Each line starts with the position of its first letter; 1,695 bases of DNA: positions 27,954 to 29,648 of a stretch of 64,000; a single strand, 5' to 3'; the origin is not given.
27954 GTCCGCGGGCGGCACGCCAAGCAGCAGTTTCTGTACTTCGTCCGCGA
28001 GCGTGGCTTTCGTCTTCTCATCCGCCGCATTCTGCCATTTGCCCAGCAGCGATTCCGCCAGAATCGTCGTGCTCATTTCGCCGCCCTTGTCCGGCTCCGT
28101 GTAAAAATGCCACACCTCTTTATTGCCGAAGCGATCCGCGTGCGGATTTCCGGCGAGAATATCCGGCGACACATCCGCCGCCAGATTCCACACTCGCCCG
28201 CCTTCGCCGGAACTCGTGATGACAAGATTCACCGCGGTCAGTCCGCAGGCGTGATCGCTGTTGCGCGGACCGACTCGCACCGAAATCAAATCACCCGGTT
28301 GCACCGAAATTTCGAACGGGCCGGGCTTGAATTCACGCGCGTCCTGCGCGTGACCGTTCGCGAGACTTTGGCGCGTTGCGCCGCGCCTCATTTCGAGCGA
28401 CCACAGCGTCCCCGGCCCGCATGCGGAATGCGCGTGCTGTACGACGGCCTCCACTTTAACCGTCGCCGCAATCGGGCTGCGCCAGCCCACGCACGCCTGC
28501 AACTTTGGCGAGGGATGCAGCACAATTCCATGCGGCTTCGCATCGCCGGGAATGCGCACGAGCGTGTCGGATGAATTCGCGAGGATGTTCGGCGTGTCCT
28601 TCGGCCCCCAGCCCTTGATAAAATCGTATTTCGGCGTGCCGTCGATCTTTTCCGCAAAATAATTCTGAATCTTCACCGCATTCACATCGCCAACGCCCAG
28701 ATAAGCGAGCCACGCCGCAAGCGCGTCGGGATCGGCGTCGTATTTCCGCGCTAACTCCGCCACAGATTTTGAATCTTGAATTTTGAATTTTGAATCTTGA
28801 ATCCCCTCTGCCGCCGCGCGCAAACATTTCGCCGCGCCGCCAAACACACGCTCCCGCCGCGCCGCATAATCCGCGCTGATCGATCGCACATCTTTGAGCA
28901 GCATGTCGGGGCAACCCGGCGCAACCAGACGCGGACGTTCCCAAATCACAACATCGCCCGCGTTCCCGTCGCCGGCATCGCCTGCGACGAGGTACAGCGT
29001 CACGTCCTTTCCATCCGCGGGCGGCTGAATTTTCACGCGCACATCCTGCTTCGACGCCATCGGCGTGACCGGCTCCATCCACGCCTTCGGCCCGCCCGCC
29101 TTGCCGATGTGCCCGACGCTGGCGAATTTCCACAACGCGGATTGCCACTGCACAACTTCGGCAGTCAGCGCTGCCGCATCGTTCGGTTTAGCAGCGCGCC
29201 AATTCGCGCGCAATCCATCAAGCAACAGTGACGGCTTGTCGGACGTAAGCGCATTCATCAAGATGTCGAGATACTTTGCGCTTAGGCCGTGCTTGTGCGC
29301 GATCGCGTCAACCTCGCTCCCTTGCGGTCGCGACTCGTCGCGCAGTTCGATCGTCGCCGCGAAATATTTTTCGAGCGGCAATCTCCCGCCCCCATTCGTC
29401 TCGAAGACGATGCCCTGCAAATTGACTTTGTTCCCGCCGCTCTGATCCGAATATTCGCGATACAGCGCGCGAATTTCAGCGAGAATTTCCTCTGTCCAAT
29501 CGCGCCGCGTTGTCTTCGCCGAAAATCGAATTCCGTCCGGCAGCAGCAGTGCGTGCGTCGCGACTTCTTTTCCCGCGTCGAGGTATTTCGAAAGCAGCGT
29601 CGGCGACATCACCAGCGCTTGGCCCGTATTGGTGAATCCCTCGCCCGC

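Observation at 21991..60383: Family of intergenic hairpins whose stems are built from tandem heptamer 'words'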

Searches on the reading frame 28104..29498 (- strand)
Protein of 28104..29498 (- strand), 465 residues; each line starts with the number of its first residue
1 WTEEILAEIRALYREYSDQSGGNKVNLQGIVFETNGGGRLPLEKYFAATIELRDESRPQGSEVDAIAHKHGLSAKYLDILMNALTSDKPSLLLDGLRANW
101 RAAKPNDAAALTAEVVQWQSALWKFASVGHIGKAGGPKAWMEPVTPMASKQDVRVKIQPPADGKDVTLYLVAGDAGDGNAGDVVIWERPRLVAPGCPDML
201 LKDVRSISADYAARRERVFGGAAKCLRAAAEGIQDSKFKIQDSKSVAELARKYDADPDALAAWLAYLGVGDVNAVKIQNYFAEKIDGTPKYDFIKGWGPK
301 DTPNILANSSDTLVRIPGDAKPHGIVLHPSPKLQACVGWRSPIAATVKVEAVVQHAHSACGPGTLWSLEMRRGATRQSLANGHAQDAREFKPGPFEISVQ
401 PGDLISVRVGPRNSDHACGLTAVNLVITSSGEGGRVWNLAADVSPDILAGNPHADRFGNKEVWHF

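Call 47: find_homologous_proteins(query=window:28104-29498:-, max_evalue=1e-20)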
Query window:28104-29498:- (465 aa): 174 proteins with E <= 1e-20 among 8000 candidates; the best 120 are listed.
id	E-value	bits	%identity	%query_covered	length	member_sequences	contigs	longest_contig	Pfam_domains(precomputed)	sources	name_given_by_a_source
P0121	3.0e-177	608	58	100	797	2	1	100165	PF07626.17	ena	-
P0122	5.0e-172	591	57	100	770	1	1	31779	PF07626.17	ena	-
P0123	1.6e-169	583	55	100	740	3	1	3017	PF07635.17,PF07626.17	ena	-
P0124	1.8e-166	573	55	100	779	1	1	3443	PF07635.17,PF07626.17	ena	-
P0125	3.5e-162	559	54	100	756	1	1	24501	PF07626.17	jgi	jgi:hypothetical protein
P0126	1.7e-161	556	55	100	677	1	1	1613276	-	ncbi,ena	-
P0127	1.5e-160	553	55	100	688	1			PF07635.17,PF07626.17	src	-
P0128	1.1e-158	547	53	100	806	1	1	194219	PF07635.17,PF07626.17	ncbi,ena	-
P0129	1.0e-157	544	53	100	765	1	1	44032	PF07635.17,PF07626.17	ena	-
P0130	1.6e-156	540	53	99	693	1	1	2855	PF07635.17,PF07626.17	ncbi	ncbi:MAG: hypothetical protein QOF48_2868, partial [Verrucomicrobiota bacterium]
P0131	2.0e-156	540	53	100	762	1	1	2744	PF07635.17,PF13442.12,PF07626.17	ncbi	ncbi:MAG: DUF1587 domain-containing protein, partial [Verrucomicrobiota bacterium]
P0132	8.9e-156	538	61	86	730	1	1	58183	-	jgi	jgi:hypothetical protein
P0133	1.7e-155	537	51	100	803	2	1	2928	PF07635.17,PF07626.17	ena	-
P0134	3.6e-155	536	55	100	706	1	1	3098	-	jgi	jgi:hypothetical protein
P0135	6.7e-155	535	53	100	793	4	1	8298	PF07635.17,PF07626.17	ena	-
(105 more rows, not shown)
